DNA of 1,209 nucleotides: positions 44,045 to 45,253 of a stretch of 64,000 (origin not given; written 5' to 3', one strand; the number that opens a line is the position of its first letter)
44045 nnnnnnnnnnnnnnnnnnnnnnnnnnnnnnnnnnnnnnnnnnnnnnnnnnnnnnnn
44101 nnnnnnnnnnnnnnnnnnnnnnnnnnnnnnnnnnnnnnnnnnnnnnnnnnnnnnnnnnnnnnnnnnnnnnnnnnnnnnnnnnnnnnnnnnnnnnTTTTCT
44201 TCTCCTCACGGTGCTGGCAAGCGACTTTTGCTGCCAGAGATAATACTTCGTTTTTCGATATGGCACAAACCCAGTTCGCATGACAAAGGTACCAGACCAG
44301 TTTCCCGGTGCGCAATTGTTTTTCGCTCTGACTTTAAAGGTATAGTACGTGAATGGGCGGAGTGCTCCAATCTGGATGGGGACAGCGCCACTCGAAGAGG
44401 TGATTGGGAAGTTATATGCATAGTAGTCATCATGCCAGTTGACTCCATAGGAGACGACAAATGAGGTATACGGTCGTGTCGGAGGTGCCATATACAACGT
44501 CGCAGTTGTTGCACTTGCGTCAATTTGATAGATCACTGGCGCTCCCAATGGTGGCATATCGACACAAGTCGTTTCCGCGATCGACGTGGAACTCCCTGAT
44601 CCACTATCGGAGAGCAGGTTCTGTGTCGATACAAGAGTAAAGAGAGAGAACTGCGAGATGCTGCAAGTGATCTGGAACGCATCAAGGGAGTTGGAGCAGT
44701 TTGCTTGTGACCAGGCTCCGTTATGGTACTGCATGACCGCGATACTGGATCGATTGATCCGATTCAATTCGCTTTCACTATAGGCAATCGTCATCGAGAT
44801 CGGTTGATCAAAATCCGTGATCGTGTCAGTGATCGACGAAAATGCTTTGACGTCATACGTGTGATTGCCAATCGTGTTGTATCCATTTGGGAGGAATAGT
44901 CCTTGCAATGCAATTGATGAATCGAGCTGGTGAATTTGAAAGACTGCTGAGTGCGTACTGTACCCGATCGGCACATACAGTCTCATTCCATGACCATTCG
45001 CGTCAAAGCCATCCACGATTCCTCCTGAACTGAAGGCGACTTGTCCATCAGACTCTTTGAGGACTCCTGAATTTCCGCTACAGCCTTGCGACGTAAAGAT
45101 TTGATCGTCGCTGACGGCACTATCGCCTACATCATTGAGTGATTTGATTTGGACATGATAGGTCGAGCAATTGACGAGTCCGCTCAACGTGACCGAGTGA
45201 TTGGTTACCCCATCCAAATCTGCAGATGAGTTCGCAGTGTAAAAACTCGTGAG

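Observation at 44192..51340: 2382-aa megaprotein combining three different hydrolase-type catalytic domains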

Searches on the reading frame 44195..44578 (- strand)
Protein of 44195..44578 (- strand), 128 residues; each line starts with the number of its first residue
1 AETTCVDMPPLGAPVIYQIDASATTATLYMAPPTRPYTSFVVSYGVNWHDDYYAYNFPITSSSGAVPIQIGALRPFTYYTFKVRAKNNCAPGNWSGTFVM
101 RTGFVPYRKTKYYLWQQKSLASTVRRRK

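Call 9: search_protein_families(library=pfam, proteins=[window:44195-44578:-], max_evalue=10)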
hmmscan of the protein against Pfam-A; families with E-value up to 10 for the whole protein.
seq(128 aa): 4 families
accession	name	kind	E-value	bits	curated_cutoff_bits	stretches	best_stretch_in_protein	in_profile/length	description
PF00041.27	fn3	-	0.0011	19.6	25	1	20-95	10-78/84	Fibronectin type III domain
PF16656.11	Pur_ac_phosph_N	-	0.012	16.6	30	1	68-102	63-93/93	Purple acid Phosphatase, N-terminal domain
PF25788.1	Ig_Rha78A_N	-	0.02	15.6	27.4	1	61-104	59-103/105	Rha78A-like, N-terminal immunoglobulin domain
PF25059.1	FN3_DSCAM-DSCAML_C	-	0.036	14.8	39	1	37-89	20-68/89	DSCAM/DSCAML C-terminal Fn3-like domain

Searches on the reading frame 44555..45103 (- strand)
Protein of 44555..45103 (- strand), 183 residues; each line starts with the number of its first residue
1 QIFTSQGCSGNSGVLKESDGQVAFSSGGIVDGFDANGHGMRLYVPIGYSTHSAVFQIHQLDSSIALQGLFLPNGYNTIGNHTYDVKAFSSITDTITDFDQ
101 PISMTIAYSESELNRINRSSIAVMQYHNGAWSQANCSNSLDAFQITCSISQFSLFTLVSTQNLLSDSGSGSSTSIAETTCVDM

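Call 9: search_protein_families(library=pfam, proteins=[window:44555-45103:-], max_evalue=10)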
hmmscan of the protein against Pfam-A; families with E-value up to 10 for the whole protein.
seq(183 aa): 0 families
